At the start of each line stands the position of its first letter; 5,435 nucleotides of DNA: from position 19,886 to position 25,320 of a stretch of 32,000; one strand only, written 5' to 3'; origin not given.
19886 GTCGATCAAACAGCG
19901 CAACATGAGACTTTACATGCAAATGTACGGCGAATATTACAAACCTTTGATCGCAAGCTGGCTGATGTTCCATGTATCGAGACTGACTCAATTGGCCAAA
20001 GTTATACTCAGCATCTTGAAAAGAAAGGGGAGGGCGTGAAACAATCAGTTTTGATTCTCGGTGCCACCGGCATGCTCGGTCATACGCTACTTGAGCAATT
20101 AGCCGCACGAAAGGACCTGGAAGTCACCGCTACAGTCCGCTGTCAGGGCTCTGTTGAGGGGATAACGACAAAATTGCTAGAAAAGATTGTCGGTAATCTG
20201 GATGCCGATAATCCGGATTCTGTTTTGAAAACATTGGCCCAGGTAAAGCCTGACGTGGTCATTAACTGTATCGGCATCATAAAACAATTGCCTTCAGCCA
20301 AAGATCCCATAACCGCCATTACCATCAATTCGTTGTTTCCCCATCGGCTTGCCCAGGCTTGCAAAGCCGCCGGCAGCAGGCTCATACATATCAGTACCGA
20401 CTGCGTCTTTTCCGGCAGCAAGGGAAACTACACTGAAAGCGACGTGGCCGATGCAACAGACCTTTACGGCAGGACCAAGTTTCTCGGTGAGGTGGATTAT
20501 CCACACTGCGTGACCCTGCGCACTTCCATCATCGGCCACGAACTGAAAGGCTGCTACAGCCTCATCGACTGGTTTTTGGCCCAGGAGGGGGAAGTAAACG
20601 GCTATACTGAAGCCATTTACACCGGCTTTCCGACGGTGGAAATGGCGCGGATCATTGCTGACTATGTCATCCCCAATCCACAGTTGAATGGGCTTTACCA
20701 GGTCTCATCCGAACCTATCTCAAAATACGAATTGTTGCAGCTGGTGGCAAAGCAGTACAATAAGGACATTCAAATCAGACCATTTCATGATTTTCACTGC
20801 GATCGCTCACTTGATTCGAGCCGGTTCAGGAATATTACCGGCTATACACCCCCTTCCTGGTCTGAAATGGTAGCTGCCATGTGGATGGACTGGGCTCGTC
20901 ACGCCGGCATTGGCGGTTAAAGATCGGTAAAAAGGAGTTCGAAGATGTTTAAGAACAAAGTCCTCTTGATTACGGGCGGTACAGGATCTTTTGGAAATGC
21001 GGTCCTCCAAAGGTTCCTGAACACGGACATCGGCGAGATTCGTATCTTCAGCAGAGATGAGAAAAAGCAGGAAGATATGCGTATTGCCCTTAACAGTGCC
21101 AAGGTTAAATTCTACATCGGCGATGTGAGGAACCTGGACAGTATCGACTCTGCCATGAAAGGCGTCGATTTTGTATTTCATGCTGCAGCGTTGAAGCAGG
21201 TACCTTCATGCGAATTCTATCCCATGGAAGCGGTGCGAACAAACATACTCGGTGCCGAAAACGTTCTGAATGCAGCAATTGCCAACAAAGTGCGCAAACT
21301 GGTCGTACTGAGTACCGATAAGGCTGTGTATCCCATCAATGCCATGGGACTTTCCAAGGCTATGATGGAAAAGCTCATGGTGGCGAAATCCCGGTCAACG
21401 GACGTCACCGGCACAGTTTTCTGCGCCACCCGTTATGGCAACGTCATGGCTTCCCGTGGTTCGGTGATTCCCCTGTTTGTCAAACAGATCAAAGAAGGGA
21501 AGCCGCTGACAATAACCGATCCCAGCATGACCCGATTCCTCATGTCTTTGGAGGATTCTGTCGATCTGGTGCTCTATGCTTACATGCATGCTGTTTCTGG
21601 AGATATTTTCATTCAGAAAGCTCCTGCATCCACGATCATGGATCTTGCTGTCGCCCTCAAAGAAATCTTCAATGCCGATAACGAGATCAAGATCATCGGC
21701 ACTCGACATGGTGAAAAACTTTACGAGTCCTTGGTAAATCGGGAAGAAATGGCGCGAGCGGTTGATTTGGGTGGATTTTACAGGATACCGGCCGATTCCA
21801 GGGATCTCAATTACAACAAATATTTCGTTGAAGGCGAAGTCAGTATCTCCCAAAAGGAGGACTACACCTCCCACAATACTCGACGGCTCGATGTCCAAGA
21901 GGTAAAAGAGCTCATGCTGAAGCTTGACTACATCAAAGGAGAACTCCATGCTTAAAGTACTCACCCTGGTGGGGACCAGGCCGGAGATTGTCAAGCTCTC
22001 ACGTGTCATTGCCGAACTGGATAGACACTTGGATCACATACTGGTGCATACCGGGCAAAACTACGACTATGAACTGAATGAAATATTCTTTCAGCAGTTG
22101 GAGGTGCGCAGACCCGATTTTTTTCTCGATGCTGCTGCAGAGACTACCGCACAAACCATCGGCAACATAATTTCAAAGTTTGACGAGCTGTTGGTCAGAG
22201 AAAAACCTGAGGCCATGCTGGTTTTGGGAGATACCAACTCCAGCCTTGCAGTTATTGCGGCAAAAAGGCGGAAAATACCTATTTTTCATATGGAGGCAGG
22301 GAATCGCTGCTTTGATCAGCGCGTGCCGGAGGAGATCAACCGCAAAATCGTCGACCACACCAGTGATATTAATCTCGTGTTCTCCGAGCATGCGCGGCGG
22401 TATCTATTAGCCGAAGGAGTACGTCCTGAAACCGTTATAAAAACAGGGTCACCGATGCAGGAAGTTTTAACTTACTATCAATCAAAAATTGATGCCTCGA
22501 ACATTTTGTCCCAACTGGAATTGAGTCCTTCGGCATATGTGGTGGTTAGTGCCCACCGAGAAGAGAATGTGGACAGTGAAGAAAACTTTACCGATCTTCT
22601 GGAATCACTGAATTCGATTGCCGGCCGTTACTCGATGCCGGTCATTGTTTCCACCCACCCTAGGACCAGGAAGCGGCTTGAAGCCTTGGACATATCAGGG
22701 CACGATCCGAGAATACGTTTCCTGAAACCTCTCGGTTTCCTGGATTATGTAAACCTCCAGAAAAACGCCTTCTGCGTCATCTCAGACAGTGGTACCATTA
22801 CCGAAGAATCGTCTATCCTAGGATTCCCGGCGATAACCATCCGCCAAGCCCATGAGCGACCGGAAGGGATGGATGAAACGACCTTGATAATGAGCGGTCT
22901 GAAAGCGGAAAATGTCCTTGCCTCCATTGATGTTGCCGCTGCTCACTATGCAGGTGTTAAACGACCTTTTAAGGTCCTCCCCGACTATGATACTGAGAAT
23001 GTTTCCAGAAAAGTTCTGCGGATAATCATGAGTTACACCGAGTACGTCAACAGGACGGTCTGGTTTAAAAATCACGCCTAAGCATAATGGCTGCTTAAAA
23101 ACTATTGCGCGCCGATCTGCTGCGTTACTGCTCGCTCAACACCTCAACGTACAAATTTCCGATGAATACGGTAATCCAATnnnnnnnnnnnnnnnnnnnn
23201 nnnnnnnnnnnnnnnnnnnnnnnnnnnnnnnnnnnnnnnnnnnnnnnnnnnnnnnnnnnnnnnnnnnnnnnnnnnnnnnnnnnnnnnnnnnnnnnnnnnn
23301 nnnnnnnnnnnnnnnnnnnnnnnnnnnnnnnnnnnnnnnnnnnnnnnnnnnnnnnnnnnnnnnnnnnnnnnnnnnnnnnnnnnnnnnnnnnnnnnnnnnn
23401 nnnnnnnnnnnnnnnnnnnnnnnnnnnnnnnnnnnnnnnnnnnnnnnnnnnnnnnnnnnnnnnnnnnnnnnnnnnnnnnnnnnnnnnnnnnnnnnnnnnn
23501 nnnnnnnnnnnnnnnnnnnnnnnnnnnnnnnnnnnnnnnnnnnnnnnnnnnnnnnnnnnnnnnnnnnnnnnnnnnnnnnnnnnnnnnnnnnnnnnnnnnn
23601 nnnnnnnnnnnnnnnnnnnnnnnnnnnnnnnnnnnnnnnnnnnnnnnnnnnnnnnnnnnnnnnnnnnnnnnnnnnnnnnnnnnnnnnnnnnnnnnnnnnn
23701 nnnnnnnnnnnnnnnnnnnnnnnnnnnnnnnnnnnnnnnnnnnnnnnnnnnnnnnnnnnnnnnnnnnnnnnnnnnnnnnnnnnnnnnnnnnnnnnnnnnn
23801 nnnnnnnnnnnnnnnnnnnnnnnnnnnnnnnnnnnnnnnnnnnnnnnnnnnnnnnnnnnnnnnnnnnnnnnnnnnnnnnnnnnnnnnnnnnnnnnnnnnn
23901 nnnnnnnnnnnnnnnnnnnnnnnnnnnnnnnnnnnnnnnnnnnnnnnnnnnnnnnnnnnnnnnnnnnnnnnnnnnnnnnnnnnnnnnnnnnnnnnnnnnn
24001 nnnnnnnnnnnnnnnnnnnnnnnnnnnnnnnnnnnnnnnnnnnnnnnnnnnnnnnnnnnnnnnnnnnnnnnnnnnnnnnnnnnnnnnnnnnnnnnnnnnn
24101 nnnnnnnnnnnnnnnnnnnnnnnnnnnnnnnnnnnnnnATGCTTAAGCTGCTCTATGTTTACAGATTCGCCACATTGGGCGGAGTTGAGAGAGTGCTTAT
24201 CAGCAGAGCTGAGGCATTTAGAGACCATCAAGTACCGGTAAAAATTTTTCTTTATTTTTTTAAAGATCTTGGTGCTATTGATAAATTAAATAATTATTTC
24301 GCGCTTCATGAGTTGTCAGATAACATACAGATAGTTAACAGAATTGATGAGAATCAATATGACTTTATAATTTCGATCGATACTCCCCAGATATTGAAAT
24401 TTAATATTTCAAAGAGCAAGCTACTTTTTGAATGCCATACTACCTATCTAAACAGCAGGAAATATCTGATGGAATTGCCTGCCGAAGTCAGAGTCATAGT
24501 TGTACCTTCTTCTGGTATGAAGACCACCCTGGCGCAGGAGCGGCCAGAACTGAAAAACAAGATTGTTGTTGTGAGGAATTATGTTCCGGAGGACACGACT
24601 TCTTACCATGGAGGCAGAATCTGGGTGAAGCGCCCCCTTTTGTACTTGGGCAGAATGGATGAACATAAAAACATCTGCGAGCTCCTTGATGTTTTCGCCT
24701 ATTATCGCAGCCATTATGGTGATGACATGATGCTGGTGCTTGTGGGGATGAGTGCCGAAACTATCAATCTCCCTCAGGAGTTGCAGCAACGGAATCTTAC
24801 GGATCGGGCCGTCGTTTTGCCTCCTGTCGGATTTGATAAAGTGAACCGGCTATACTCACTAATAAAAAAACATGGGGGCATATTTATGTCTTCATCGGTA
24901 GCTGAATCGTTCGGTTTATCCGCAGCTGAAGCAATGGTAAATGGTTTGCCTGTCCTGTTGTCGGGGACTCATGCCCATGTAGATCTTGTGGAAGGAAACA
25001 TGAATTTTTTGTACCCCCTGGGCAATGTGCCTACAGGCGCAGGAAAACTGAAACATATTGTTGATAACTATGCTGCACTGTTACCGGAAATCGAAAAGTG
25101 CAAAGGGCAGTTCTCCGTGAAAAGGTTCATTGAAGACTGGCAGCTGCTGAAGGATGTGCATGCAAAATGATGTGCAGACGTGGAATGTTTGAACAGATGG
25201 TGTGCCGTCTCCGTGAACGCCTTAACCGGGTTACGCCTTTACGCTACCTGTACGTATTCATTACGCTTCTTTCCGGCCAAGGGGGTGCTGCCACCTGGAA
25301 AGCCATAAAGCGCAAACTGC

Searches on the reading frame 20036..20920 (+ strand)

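Call 68: search_protein_families(library=pfam, proteins=[window:20036-20920:+], max_evalue=0.00001)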
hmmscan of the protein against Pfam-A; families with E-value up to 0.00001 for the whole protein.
window:20036-20920:+ (294 aa): 4 families
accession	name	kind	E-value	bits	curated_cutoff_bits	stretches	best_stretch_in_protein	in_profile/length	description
PF04321.23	RmlD_sub_bind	-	3e-30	105.7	27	1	4-282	2-281/287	RmlD substrate binding domain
PF01370.27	Epimerase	-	5.3e-19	69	20.9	1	5-152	1-150/240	NAD dependent epimerase/dehydratase family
PF16363.11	GDP_Man_Dehyd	-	5.1e-09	36.5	27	1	6-151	1-160/332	GDP-mannose 4,6 dehydratase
PF13460.12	NAD_binding_10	-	1.7e-08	35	27.2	1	9-127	1-104/184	NAD(P)H-binding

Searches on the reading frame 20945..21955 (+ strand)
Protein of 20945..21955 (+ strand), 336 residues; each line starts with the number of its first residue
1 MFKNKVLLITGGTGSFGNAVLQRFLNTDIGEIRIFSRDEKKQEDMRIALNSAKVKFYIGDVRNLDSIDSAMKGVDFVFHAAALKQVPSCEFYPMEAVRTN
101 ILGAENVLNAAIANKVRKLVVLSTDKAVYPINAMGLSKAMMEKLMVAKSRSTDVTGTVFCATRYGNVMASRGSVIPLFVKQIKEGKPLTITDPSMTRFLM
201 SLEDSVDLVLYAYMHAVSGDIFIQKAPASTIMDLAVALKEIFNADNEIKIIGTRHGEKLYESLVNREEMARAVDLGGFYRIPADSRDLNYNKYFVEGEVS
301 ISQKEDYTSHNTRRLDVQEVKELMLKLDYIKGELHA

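Call 68: search_protein_families(library=pfam, proteins=[window:20945-21955:+], max_evalue=0.00001)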
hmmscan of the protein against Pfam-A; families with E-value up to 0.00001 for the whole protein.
window:20945-21955:+ (336 aa): 9 families
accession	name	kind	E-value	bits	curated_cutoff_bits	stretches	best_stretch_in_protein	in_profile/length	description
PF02719.21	Polysacc_synt_2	-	1.8e-105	352.7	20.2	1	7-281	1-291/293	Polysaccharide biosynthesis protein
PF01370.27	Epimerase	-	1.3e-25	90.7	20.9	1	8-219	2-234/240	NAD dependent epimerase/dehydratase family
PF08485.16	Polysacc_syn_2C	-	2.6e-24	85.1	25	1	284-331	1-48/48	Polysaccharide biosynthesis protein C-terminal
PF01073.25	3Beta_HSD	-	6e-18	65.3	22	1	8-130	1-122/280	3-beta hydroxysteroid dehydrogenase/isomerase family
PF13460.12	NAD_binding_10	-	6.5e-14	52.6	27.2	1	11-153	1-129/184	NAD(P)H-binding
PF16363.11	GDP_Man_Dehyd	-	1.2e-13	51.7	27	1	8-228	1-252/332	GDP-mannose 4,6 dehydratase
PF05368.20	NmrA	-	1.4e-09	38.4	27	1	4-243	2-204/298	NmrA-like family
PF04321.23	RmlD_sub_bind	-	4.1e-08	33.1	27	1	7-126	3-103/287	RmlD substrate binding domain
PF07993.18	NAD_binding_4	-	3.2e-07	30.2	20.1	1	9-145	1-157/258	Male sterility protein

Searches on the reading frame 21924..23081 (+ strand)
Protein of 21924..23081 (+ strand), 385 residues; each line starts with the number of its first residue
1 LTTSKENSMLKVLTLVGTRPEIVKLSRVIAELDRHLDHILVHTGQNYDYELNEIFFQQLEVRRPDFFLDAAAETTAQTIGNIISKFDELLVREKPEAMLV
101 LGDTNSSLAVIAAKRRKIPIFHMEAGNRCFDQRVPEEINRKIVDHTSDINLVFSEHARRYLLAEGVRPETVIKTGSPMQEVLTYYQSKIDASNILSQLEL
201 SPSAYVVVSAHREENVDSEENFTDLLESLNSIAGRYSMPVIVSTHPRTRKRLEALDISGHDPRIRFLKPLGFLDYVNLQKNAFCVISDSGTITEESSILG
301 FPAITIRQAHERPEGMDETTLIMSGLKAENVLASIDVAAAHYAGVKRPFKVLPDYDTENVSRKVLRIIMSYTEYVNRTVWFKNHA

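Call 68: search_protein_families(library=pfam, proteins=[window:21924-23081:+], max_evalue=0.00001)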
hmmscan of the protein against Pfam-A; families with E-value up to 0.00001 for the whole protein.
window:21924-23081:+ (385 aa): 1 family
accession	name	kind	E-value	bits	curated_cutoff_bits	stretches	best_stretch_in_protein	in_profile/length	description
PF02350.25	Epimerase_2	-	1.3e-93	314.1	30.6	1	32-368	3-346/347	UDP-N-acetylglucosamine 2-epimerase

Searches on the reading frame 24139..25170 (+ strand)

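Call 68: search_protein_families(library=pfam, proteins=[window:24139-25170:+], max_evalue=0.00001)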
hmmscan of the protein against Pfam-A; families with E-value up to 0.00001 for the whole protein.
window:24139-25170:+ (343 aa): 3 families
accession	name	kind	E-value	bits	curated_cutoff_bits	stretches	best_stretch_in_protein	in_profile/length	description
PF00534.26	Glycos_transf_1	-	8.9e-14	51.8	26.4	1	167-288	18-135/172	Glycosyl transferases group 1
PF13692.12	Glyco_trans_1_4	-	1.9e-13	51.3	27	1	167-309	4-141/142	Glycosyl transferases group 1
PF20706.3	GT4-conflict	-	1.6e-07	31.1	26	1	167-276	200-312/385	Family 4 Glycosyltransferase in conflict systems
